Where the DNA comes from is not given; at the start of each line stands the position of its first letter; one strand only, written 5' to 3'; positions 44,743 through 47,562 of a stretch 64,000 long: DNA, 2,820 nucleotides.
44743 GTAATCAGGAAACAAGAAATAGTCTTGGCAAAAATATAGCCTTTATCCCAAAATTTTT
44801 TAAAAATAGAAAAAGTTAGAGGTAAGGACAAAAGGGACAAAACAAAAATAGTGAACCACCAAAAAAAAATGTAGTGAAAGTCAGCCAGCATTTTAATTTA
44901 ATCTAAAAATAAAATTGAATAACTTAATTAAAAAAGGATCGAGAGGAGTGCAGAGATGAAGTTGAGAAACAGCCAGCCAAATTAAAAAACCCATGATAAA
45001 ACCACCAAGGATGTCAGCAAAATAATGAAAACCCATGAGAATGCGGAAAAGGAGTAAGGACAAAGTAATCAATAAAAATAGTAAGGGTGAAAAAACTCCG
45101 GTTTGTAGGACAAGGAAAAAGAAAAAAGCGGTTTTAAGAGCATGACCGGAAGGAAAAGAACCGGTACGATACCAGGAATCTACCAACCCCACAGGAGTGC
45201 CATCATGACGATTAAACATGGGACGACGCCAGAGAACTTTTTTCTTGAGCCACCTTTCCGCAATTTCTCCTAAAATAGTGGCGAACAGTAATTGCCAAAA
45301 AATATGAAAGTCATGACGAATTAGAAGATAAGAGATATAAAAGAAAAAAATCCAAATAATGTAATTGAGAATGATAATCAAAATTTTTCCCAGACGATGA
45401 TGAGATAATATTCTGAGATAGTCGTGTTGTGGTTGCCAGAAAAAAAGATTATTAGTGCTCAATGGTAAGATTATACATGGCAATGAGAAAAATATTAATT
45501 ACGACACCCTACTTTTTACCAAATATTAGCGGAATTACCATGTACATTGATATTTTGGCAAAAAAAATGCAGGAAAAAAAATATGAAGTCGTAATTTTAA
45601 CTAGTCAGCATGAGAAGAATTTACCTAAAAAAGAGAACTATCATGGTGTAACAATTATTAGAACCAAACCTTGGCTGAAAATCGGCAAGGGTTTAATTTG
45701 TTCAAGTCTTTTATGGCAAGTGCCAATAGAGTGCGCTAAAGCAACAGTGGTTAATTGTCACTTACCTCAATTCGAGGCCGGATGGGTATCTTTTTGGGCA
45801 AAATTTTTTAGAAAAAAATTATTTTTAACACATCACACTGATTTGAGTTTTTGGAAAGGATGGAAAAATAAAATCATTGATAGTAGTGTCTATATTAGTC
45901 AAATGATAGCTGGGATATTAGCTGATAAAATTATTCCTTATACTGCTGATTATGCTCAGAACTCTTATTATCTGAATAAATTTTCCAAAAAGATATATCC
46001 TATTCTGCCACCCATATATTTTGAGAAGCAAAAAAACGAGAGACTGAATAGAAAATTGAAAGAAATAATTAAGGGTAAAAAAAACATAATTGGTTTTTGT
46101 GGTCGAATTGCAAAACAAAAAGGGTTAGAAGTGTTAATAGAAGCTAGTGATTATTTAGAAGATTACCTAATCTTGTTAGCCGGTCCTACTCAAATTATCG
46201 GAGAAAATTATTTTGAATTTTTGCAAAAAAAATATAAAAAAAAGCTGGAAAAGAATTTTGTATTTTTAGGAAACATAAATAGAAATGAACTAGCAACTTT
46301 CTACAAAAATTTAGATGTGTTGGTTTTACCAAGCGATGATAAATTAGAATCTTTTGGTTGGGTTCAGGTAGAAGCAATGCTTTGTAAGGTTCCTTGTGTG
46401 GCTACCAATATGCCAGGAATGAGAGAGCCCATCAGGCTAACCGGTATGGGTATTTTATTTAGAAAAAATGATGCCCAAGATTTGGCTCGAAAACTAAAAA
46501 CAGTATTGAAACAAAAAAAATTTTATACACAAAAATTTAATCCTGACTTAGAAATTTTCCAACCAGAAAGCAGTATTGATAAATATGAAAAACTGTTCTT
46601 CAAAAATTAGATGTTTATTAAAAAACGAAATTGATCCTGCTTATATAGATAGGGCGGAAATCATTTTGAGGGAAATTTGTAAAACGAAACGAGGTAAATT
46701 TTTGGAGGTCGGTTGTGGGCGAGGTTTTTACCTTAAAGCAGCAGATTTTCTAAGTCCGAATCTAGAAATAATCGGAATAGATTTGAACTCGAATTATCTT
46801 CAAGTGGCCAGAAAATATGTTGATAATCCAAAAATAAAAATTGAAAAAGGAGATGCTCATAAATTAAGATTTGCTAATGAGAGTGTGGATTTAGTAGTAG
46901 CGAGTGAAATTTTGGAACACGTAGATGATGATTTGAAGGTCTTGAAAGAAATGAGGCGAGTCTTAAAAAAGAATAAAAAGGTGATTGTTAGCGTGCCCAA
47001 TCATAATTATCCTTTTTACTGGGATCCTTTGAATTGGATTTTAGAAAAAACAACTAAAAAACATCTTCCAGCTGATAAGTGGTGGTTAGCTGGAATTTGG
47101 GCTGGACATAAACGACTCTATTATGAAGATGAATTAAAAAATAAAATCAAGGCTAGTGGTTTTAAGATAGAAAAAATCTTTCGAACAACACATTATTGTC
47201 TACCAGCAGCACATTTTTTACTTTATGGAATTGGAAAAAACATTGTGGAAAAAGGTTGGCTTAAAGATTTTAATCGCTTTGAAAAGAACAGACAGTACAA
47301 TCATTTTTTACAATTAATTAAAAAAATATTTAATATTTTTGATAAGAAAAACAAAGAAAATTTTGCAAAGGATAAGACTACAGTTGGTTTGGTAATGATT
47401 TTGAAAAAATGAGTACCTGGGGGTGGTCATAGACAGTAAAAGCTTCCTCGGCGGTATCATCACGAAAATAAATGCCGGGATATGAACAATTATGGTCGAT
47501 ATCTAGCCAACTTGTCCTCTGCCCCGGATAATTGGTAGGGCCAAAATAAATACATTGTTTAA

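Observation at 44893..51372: UbiA + PAP2 pairing mirrors the Rv3806c/Rv3807c DPPR module, but without a DprE1/E2 epimerase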

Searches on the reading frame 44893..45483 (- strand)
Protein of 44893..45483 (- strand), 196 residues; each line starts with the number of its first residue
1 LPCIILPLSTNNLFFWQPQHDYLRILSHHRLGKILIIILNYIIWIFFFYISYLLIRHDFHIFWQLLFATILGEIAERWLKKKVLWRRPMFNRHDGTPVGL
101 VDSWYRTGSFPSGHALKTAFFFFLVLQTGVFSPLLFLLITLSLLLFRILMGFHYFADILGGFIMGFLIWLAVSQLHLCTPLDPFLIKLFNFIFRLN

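Call 3: search_protein_families(library=pfam, proteins=[window:44893-45483:-], max_evalue=0.01)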
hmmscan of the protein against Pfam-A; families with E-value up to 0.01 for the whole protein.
window:44893-45483:- (196 aa): 3 families
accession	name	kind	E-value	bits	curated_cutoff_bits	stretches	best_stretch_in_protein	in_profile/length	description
PF01569.27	PAP2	-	3.7e-12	46.6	27.2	1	63-175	3-124/130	PAP2 superfamily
PF14378.12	PAP2_3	-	4.7e-06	27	27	1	109-170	126-189/190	PAP2 superfamily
PF14360.12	PAP2_C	-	0.00041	21.3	27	1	112-171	8-71/74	PAP2 superfamily C-terminal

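Call 4: search_protein_families(library=ncbifam, proteins=[window:44893-45483:-], max_evalue=0.01)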
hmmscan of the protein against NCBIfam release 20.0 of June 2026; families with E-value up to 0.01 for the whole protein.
window:44893-45483:- (196 aa): 1 family
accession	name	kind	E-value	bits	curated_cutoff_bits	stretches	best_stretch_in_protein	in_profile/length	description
NF047884.1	UdeprDiPSep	equivalog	7.4e-05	22.7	250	1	43-173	56-184/188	undecaprenyl-diphosphatase SepP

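Call 7: search_solved_structures(query=window:44893-45483:-, max_evalue=1, show_alignments=2)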
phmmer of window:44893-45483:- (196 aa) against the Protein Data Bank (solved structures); distinct sequences matched with E-value up to 1: 5.
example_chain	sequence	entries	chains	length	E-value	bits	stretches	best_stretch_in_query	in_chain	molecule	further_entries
5jki_A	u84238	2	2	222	0.052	16.5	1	107-172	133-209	Putative lipid phosphate phosphatase YodM | Phosphatidylglycerophosphatase B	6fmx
4px7_A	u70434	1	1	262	0.11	15.5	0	99-183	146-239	Phosphatidylglycerophosphatase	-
5jwy_A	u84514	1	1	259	0.15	15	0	99-183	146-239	Phosphatidylglycerophosphatase B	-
6me0_C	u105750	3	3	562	0.2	14.6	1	69-101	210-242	Maturase reverse transcriptase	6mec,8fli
9qci_A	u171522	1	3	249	0.86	12.5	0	57-176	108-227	Major phosphate-irrepressible acid phosphatase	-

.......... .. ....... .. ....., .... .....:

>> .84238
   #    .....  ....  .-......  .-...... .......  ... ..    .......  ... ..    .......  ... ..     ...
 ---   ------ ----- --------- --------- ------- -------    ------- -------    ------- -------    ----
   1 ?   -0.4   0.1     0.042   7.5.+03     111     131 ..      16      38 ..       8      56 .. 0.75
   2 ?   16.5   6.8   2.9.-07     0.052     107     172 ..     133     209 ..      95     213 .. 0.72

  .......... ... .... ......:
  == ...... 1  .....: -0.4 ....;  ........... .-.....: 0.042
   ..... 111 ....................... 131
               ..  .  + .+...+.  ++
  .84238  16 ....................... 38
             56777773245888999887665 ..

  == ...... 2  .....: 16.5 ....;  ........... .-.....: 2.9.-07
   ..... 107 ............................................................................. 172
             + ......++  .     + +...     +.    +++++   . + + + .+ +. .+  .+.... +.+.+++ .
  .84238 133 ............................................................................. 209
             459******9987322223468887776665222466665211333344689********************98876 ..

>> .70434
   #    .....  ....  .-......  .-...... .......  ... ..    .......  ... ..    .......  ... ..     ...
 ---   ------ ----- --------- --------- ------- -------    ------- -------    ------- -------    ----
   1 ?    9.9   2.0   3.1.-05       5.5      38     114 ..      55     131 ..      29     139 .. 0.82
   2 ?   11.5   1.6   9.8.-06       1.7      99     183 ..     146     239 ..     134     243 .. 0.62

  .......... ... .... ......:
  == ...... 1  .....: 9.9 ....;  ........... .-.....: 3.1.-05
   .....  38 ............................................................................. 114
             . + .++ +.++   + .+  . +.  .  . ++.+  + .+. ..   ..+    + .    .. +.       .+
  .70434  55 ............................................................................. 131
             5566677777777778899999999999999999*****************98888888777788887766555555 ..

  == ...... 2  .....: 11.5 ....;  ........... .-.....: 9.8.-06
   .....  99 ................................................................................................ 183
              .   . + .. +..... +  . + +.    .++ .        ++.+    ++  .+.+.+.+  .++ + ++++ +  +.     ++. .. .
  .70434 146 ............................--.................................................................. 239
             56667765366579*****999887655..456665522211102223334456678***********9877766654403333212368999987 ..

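Call 51: search_solved_structures(query=A3, max_evalue=1)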
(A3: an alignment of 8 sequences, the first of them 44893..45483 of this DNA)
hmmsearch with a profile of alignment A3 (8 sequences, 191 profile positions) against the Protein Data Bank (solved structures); distinct sequences matched with E-value up to 1: 19.
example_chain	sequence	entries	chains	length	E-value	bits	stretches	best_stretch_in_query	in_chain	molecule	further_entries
4px7_A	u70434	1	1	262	6.5e-07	32.5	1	87-168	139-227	Phosphatidylglycerophosphatase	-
5jki_A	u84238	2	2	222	8.8e-07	32.1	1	103-168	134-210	Putative lipid phosphate phosphatase YodM | Phosphatidylglycerophosphatase B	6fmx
5jwy_A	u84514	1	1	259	9.6e-07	31.9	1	87-168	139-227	Phosphatidylglycerophosphatase B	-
9qci_A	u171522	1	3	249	8.9e-06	28.8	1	57-162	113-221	Major phosphate-irrepressible acid phosphatase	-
8bm3_A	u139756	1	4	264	2.2e-05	27.5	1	87-168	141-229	Phosphatidylglycerophosphatase B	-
9qcj_A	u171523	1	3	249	0.00018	24.5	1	57-162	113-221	Major phosphate-irrepressible acid phosphatase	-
2akc_A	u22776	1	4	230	0.00018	24.5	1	72-177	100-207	class A nonspecific acid phosphatase PhoN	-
2a96_A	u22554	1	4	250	0.0002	24.4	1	72-177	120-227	class A nonspecific acid phosphatase PhoN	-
6ebu_A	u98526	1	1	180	0.00027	24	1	39-166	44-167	LpxE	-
1iw8_A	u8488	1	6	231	0.00029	23.9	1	60-168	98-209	acid phosphatase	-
1d2t_A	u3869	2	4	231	0.00054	23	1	60-168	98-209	ACID PHOSPHATASE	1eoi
8yc1_A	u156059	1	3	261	0.00079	22.4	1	67-168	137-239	Acid phosphatase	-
9jq0_A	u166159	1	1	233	0.0013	21.7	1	67-168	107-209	Acid phosphatase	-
2ipb_A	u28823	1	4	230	0.0016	21.4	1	72-177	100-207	Class A nonspecific acid phosphatase PhoN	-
9vj3_A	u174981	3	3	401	0.0041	20.1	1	101-175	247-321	Inositol phosphorylceramide synthase catalytic subunit AUR1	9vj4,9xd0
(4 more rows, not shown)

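Call 77: find_related_loci(query=A3, collection=metagenome_contigs, flank=10000)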
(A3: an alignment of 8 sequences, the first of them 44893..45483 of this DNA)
Query A3 (196 aa) in metagenome_contigs; peptide patterns used: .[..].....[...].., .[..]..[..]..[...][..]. (x = any residue, [..] = any of these).
600 stretches matched a pattern (row limit reached: there are more); 287 encode a relative of the query (tblastn E <= 1e-3); the best 80 are kept; 80 distinct loci.
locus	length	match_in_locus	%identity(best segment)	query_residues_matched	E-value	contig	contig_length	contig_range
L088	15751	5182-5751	61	7-196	5e-76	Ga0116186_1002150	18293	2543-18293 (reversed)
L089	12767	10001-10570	61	7-196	5e-76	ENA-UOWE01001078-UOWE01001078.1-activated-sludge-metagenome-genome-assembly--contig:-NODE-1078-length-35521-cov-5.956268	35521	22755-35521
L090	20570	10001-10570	59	7-196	8e-75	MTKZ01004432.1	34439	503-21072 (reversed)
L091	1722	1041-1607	60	8-196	1e-74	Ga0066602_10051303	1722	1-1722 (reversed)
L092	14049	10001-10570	59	7-196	3e-68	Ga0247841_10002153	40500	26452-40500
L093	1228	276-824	56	11-193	2e-70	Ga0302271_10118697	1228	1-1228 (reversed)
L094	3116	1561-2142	55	3-196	3e-66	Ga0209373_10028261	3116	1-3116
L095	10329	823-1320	58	8-173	1e-65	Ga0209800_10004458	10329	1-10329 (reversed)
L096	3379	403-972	58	4-193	1e-65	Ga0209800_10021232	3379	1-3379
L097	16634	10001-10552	55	10-193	3e-65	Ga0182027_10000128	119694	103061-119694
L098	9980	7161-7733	52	3-193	4e-65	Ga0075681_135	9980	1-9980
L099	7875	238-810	54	3-193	1e-64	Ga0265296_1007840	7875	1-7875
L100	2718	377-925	57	11-193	6e-65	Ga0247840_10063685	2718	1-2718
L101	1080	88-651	52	8-195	7e-67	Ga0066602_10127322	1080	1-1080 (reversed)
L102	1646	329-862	61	13-190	7e-65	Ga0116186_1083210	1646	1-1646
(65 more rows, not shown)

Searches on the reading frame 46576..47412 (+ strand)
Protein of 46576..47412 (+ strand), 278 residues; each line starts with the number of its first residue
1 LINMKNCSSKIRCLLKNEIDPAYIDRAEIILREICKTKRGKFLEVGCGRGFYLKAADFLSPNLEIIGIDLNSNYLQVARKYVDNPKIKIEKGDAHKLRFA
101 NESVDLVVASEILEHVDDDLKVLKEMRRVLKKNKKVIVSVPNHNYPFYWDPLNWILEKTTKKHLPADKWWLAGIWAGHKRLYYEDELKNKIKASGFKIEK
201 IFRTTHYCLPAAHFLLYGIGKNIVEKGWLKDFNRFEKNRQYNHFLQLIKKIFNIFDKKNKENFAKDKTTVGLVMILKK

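Call 3: search_protein_families(library=pfam, proteins=[window:46576-47412:+], max_evalue=0.01)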
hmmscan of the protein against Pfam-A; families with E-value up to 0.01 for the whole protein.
window:46576-47412:+ (278 aa): 14 families
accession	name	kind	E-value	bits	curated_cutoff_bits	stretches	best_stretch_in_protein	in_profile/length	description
PF08241.18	Methyltransf_11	-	1.4e-21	77.3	21.2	1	43-137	1-94/95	Methyltransferase domain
PF13847.12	Methyltransf_31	-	1.5e-19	70.5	27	1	38-148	3-119/145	Methyltransferase domain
PF13649.12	Methyltransf_25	-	8.2e-19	68.5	27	1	43-132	2-95/97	Methyltransferase domain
PF13489.12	Methyltransf_23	-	6.4e-16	59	27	1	37-199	21-162/164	Methyltransferase domain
PF08242.18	Methyltransf_12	-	1.1e-13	52.2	30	1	43-133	1-95/98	Methyltransferase domain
PF01209.24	Ubie_methyltran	-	2.7e-11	43.7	20.1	1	31-138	40-151/233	ubiE/COQ5 methyltransferase family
PF07021.18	MetW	-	4e-07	30.3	21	1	39-145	14-114/193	Methionine biosynthesis protein MetW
PF02353.26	CMAS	-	3.2e-05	23.8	27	1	17-119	41-143/273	Mycolic acid cyclopropane synthetase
PF00891.24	Methyltransf_2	-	0.00021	21.2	22.3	1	41-138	65-164/210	O-methyltransferase domain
PF05401.17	NodS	-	0.0011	19.2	24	1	34-137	37-143/201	Nodulation protein S (NodS)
PF05175.20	MTS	-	0.0013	18.8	23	1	27-108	20-103/170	Methyltransferase small domain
PF01596.23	Methyltransf_3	-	0.0022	17.8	22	0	34-96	42-107/204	O-methyltransferase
PF05219.18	DREV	-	0.0067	16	26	0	103-145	151-195/265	DREV methyltransferase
PF02390.23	Methyltransf_4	-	0.0077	16.1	24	0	41-86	4-49/173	Putative methyltransferase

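Call 4: search_protein_families(library=ncbifam, proteins=[window:46576-47412:+], max_evalue=0.01)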
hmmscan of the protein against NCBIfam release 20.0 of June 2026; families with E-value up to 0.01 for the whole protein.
window:46576-47412:+ (278 aa): 51 families (the best 25 are shown)
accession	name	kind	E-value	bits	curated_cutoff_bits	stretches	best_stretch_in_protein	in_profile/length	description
TIGR02072.1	BioC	equivalog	2.1e-14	53.9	184.95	1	32-140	28-134/244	malonyl-ACP O-methyltransferase BioC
TIGR01934.1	MenG_MenH_UbiE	subfamily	6.8e-14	51.7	158.35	1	31-138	32-141/223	ubiquinone/menaquinone biosynthesis methyltransferase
NF001243.0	PRK00216.1-4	equivalog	1.8e-13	50.4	235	1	34-138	43-151/237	demethylmenaquinone methyltransferase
NF001244.0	PRK00216.1-5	equivalog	1.9e-13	50.3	216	1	35-138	45-153/236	bifunctional demethylmenaquinone methyltransferase/2-methoxy-6-polyprenyl-1,4-benzoquinol methylase UbiE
TIGR01983.1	UbiG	equivalog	1.1e-12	47.8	102.95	1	35-145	46-158/228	bifunctional 2-polyprenyl-6-hydroxyphenol methylase/3-demethylubiquinol 3-O-methyltransferase UbiG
TIGR02752.1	MenG_heptapren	equivalog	6e-12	45.6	419.85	1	38-138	45-149/231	demethylmenaquinone methyltransferase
NF045667.1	MTase_DVU1556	equivalog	6.5e-12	45.4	155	1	37-139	21-120/213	DVU_1556 family methyltransferase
NF041537.1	ArsM_AhpD_UU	exception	1.3e-11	43.9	510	1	41-138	79-180/345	arsenite methyltransferase/AhpD domain selenoprotein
NF047649.1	MTase_UXPK_star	exception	2e-10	40.1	460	1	42-138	81-181/283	methyltransferase/UXPK-star double selenoprotein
NF008823.0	PRK11873.1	subfamily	1.1e-09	38.2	263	1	42-139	81-182/272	arsenite methyltransferase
NF043040.1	corrin_prot_MT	hypoth_equivalog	1.5e-09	37.7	180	1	33-139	36-148/216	corrinoid protein-associated methyltransferase CpaM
NF041536.1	ArsM_DUF2284_UU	exception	1.6e-09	36.6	575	1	41-138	79-180/459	arsenite methyltransferase/DUF2284 domain selenoprotein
NF052510.1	methyltran_MpqE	exception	4.9e-09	35.9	335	1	33-137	41-150/234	methyl-plastoquinone biosynthesis methyltransferase MpqE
NF045825.1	FAmtase_mtf2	equivalog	7.1e-09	35.2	400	1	41-136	61-156/248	fatty-acid O-methyltransferase Mtf2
NF045882.1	PLipidMtase_Leg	equivalog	1.9e-08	34.4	390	1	38-138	42-143/207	phospholipid N-methyltransferase PmtA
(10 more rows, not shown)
